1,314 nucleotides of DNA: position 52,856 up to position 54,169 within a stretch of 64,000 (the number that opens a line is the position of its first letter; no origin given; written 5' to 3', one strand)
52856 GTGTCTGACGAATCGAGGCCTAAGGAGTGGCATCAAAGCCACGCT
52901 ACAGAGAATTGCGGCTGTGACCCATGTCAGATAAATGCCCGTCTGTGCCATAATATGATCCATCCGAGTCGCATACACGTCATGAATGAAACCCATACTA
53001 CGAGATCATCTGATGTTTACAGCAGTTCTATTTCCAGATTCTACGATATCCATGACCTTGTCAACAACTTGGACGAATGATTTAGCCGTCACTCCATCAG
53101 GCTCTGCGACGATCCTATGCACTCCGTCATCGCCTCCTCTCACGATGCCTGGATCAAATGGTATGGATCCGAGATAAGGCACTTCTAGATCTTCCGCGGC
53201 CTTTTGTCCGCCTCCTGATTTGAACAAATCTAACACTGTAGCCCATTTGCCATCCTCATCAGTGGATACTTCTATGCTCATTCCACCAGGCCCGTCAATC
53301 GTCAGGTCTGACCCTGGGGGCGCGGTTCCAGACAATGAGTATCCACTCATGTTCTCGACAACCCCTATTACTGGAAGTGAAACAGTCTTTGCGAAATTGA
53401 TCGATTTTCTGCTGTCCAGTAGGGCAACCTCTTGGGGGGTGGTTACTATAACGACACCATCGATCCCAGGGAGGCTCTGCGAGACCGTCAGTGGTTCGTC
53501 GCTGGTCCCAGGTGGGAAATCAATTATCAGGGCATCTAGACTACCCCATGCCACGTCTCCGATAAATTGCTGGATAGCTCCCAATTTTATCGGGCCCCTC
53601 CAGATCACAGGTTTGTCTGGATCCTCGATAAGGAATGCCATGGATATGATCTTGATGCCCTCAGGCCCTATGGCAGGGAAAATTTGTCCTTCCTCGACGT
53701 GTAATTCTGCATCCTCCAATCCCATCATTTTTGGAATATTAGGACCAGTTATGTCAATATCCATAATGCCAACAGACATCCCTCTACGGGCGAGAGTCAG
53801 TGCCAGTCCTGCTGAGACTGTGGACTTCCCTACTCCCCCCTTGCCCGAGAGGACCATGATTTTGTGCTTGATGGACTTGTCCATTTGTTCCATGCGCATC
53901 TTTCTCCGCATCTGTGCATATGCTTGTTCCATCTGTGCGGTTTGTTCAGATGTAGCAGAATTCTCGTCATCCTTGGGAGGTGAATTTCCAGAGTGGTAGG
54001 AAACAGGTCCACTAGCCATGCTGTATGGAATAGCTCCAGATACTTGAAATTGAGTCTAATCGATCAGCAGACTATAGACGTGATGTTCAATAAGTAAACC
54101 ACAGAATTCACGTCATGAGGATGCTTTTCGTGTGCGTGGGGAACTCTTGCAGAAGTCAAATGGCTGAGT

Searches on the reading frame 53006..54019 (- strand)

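Call 65: search_protein_families(library=pfam, proteins=[window:53006-54019:-], max_evalue=0.0001)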
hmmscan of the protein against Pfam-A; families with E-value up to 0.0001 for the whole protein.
window:53006-54019:- (337 aa): 6 families
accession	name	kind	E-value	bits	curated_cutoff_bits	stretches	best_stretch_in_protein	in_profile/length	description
PF10609.15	ParA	-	2.2e-86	289.7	27.1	2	50-229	2-179/246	NUBPL iron-transfer P-loop NTPase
PF01656.29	CbiA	-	7.2e-12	45.8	25.4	1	54-202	1-54/125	CobQ/CobB/MinD/ParA nucleotide binding domain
PF13614.12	AAA_31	-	1.8e-07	31.7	27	1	53-102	3-51/177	AAA domain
PF02374.21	ArsA_ATPase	-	7.6e-07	29.1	24.3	1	53-89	2-38/305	Anion-transporting ATPase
PF09140.17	MipZ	-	1.4e-05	25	20.7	1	52-91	1-40/262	ATPase MipZ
PF03193.22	RsgA_GTPase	-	5e-05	23.6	30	1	24-72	76-126/174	RsgA GTPase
